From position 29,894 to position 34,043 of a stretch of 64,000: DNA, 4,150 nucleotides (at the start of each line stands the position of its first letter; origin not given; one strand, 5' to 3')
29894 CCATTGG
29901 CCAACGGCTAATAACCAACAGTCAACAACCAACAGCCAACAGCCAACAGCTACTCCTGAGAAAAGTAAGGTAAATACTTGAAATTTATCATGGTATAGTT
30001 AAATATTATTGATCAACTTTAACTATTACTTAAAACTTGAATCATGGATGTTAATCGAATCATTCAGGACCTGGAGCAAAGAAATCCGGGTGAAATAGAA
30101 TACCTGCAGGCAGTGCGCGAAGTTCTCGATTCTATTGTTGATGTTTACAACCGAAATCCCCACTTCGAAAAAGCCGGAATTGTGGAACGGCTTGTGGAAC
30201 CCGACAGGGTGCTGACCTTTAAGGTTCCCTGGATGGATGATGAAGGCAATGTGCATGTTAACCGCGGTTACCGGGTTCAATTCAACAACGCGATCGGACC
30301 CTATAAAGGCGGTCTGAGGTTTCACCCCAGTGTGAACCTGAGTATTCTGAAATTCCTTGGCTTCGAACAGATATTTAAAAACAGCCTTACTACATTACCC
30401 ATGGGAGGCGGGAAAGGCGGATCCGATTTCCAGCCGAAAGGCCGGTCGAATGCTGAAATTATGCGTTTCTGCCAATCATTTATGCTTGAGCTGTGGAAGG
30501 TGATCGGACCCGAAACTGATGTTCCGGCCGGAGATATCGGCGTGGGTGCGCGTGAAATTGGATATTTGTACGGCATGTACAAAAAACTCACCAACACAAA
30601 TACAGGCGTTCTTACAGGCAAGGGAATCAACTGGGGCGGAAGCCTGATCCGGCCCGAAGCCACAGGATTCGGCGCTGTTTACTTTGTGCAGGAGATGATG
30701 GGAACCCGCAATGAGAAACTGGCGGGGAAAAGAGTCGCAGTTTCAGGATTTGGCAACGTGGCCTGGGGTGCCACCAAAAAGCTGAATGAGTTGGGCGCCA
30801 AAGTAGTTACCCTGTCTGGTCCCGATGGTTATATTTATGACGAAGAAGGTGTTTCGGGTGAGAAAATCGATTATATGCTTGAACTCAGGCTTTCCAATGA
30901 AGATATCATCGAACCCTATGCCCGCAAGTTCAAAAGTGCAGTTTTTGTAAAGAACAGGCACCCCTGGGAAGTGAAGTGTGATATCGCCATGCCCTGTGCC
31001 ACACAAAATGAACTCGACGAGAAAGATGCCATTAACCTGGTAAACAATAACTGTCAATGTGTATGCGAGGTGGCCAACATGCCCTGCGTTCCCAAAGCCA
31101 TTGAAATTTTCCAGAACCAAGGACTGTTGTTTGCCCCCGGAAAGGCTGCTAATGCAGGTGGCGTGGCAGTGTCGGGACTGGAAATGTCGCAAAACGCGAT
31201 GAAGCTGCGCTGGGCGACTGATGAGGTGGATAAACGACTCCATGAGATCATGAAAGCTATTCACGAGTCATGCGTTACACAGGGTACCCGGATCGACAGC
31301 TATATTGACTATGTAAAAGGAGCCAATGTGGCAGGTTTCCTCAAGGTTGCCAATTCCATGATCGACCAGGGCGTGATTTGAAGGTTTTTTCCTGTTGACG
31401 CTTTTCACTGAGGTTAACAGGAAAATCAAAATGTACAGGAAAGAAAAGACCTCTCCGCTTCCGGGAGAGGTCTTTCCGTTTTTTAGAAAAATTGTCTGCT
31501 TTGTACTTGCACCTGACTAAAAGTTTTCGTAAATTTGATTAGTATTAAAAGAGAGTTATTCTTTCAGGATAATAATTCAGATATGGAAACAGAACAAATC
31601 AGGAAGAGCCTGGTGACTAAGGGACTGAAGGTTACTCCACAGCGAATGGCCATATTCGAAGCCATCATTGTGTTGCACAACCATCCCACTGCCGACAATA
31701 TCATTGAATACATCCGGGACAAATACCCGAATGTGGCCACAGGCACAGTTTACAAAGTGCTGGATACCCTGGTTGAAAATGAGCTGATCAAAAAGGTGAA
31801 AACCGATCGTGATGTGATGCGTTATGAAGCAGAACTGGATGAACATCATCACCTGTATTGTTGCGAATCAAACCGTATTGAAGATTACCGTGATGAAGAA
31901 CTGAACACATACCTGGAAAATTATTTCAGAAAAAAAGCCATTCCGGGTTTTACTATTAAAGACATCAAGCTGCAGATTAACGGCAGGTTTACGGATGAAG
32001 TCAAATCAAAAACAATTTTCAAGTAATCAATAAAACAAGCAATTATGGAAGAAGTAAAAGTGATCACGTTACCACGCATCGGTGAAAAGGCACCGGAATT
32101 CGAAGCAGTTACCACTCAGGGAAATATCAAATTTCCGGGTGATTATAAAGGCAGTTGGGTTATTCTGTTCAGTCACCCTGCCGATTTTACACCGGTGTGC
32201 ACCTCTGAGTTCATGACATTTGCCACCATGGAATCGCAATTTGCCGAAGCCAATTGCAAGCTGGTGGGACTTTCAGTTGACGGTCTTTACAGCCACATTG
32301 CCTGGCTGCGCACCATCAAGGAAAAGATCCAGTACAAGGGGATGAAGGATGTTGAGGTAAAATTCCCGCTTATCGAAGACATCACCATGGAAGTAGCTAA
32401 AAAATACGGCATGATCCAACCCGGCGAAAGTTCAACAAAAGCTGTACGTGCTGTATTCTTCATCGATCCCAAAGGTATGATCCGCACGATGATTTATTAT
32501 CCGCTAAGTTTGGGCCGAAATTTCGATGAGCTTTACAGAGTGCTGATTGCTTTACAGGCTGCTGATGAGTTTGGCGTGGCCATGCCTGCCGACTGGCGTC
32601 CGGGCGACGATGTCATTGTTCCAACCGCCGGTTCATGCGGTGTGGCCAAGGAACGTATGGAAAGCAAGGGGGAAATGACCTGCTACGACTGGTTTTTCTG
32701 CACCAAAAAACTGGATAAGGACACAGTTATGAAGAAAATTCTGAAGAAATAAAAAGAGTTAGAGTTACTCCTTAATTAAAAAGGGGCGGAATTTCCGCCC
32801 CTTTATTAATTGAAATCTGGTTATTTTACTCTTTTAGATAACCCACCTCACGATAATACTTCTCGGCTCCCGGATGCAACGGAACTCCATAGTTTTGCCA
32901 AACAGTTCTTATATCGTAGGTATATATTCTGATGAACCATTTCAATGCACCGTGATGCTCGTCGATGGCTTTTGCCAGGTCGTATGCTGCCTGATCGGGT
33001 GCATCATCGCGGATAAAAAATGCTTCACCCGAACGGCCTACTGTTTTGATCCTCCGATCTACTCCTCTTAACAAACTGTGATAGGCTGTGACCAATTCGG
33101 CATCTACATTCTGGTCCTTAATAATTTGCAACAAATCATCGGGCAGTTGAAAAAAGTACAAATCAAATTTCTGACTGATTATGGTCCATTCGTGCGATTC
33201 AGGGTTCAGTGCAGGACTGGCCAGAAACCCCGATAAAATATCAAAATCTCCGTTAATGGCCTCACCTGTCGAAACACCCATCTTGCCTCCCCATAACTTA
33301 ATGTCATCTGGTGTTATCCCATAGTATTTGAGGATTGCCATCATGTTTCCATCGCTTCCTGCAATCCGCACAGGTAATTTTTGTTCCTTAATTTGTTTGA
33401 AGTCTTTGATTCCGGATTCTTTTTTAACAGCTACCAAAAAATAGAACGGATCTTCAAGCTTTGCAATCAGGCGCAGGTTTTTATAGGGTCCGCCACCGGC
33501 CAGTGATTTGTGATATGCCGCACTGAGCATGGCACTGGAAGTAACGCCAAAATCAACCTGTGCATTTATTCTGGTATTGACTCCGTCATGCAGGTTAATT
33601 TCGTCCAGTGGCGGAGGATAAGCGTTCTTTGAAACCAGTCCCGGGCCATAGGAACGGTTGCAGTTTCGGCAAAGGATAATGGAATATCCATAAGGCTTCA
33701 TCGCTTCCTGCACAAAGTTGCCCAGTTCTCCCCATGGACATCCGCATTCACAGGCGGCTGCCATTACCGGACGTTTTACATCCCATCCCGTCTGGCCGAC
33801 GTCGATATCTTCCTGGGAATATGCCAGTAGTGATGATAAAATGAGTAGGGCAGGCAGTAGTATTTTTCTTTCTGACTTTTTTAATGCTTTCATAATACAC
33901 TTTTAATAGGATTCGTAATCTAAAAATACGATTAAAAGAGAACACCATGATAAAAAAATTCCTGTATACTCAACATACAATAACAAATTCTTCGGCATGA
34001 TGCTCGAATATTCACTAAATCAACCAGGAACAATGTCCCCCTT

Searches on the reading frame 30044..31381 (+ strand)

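Call 90: search_protein_families(library=pfam, proteins=[window:30044-31381:+], max_evalue=0.00001)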
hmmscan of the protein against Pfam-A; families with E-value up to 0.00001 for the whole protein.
window:30044-31381:+ (445 aa): 2 families
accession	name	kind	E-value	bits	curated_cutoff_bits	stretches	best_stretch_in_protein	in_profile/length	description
PF00208.27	ELFV_dehydrog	-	6.6e-85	285.1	23.4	1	198-443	1-241/241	Glutamate/Leucine/Phenylalanine/Valine dehydrogenase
PF02812.23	ELFV_dehydrog_N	-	2.1e-51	173.5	25.3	1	53-181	1-129/129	Glu/Leu/Phe/Val dehydrogenase, dimerisation domain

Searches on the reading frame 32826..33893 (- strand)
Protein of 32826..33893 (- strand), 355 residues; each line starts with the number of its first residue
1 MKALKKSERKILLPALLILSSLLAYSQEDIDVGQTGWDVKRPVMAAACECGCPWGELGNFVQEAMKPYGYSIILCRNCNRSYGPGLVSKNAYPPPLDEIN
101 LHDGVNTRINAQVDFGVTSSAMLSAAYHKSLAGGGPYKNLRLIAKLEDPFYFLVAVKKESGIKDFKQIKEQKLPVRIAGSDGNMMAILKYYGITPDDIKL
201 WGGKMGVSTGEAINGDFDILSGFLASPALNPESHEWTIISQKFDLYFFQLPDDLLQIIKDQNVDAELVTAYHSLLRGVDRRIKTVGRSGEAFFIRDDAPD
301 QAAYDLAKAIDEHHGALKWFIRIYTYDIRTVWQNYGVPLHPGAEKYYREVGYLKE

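Call 90: search_protein_families(library=pfam, proteins=[window:32826-33893:-], max_evalue=0.00001)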
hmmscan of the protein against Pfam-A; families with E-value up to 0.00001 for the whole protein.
window:32826-33893:- (355 aa): 1 family
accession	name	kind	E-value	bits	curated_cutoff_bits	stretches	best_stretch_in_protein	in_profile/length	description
PF16868.10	NMT1_3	-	1.3e-22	81.2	27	1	110-351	50-289/289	NMT1-like family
